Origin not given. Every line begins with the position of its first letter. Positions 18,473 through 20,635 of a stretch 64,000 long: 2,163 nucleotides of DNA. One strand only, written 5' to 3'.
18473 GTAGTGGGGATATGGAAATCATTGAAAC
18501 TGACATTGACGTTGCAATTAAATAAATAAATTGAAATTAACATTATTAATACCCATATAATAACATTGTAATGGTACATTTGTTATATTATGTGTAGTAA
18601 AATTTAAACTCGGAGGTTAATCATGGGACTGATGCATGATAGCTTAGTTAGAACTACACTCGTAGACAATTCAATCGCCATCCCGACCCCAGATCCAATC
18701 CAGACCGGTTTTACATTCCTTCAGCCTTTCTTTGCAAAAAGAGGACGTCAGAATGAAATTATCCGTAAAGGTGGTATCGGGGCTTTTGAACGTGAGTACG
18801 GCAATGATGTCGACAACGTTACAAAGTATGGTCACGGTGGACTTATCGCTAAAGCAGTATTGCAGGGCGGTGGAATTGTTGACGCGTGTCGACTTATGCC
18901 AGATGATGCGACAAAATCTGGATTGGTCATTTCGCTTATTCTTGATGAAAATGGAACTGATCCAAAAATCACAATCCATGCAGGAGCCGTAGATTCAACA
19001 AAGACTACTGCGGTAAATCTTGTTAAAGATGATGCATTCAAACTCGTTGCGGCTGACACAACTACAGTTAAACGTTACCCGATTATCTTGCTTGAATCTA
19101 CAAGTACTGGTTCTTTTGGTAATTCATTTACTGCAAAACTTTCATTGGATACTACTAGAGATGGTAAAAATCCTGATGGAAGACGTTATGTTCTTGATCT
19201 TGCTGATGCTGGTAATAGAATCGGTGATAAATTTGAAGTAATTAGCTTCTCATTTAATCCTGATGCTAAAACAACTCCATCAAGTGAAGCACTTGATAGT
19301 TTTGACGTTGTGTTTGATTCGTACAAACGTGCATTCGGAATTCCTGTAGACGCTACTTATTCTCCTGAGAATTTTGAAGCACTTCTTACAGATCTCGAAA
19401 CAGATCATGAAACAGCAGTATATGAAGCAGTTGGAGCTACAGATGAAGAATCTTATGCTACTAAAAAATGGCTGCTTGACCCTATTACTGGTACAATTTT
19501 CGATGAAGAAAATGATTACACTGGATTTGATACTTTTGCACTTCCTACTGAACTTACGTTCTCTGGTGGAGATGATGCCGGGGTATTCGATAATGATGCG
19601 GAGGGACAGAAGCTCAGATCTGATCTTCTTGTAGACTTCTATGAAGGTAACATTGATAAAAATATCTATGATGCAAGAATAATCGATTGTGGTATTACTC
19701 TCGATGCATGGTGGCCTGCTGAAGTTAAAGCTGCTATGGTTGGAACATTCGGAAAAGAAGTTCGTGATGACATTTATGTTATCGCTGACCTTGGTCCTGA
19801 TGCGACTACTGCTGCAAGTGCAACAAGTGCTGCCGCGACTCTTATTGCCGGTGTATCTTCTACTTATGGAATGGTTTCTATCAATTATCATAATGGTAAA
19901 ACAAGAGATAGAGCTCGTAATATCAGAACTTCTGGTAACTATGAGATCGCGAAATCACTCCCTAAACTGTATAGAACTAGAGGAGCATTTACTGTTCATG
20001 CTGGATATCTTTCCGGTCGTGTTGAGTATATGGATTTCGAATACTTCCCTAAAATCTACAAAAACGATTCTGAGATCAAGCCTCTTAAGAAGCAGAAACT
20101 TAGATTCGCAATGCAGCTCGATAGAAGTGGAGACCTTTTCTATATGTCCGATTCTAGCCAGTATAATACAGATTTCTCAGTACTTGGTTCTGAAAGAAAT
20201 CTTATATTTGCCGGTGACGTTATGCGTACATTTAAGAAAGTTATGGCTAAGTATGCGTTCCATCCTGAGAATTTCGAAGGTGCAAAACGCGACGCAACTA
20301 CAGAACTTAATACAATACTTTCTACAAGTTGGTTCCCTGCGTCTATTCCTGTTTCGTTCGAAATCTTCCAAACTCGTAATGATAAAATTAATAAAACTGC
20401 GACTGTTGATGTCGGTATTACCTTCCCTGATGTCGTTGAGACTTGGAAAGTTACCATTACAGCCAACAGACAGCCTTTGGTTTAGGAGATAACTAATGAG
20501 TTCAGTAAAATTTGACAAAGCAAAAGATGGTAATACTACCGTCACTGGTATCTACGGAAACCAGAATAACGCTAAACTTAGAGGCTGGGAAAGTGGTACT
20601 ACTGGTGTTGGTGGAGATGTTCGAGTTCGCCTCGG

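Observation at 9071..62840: Dispersed family of self-contained early cassettes with reusable regulatory frames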

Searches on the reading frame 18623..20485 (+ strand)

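Call 9: search_protein_families(library=pfam, proteins=[window:18623-20485:+])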
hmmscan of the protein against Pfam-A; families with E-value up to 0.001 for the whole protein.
window:18623-20485:+ (620 aa): 0 families

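Call 11: search_protein_families(library=phrogs, proteins=[window:18623-20485:+])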
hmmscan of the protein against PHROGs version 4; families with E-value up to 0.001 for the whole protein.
window:18623-20485:+ (620 aa): 2 families
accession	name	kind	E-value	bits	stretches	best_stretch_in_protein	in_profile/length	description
phrog_19666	-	tail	6.7e-19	68.8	1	316-614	693-983/985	tail sheath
phrog_3242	-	tail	4.2e-05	23.2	0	15-105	19-110/692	tail sheath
